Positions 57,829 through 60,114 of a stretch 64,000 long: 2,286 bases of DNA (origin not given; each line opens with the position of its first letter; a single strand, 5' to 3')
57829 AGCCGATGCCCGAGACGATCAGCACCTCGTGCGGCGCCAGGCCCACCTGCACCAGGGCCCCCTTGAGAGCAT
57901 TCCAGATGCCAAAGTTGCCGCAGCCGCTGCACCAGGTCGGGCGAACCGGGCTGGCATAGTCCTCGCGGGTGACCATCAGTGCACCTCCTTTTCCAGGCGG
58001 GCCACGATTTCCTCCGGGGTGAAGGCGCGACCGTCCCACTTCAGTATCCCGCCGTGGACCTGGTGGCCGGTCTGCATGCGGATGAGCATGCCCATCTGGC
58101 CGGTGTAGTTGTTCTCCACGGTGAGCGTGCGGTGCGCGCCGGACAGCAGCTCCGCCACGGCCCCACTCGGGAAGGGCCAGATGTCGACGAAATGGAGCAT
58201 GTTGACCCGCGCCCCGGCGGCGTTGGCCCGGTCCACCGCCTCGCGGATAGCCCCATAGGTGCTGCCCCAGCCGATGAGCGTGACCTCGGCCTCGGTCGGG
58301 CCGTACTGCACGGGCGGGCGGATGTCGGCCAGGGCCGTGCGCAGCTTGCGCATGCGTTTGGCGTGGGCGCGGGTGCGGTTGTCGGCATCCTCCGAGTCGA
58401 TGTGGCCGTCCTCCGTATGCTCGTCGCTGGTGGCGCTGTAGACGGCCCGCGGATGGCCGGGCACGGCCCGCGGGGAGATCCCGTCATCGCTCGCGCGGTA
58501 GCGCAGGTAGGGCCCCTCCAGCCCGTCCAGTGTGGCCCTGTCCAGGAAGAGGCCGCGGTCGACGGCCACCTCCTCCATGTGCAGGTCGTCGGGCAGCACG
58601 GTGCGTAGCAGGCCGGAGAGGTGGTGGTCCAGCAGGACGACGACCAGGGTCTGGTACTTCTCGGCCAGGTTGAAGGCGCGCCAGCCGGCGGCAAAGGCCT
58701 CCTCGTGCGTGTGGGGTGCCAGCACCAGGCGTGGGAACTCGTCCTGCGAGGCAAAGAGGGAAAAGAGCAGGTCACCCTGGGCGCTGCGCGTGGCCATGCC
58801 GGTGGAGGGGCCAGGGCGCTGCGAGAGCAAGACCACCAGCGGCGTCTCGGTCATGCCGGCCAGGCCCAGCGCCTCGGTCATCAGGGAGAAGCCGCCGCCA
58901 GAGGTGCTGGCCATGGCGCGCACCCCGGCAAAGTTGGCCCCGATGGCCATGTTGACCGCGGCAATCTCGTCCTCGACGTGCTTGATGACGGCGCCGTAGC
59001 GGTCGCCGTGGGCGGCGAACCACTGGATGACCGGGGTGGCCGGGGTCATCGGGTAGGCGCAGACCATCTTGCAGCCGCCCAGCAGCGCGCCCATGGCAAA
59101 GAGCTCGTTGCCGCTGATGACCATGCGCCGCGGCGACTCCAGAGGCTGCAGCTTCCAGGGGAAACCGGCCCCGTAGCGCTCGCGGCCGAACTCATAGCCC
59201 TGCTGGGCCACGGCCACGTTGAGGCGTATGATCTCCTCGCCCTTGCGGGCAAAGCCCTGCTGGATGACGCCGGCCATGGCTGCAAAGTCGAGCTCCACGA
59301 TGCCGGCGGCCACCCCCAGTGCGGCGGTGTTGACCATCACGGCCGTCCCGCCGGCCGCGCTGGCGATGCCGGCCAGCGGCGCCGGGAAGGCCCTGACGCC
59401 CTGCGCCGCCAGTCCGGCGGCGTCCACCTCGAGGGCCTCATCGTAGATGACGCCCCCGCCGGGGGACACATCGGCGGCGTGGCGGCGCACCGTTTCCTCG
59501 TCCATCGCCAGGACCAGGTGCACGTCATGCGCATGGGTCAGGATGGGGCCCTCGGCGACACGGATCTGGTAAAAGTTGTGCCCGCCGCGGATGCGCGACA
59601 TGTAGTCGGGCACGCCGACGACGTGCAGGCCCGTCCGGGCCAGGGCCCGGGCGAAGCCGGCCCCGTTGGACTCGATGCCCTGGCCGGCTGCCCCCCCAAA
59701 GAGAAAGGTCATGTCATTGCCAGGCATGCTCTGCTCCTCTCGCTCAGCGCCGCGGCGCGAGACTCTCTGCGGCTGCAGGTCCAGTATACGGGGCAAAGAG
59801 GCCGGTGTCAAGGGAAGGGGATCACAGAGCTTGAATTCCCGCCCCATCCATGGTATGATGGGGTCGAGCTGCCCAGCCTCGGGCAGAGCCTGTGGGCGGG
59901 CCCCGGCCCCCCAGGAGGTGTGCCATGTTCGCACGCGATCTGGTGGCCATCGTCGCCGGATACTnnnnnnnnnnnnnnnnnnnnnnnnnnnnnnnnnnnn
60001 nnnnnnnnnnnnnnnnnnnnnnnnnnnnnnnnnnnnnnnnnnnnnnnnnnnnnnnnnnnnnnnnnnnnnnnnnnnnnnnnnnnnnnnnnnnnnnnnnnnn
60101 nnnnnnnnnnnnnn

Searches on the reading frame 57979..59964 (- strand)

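Call 88: search_protein_families(library=pfam, proteins=[window:57979-59964:-], max_evalue=0.00001)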
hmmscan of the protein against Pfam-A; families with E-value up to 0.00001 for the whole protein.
window:57979-59964:- (662 aa): 3 families
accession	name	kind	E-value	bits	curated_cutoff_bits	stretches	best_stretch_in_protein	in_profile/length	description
PF01855.24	POR_N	-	1.4e-48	166.1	27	1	292-532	2-227/231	Pyruvate flavodoxin/ferredoxin oxidoreductase, thiamine diP-bdg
PF01558.24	POR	-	3.3e-33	115.7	27.4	1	93-258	1-173/173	Pyruvate ferredoxin/flavodoxin oxidoreductase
PF17147.9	PFOR_II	-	9e-12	45.7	27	1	559-653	1-102/102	Pyruvate:ferredoxin oxidoreductase core domain II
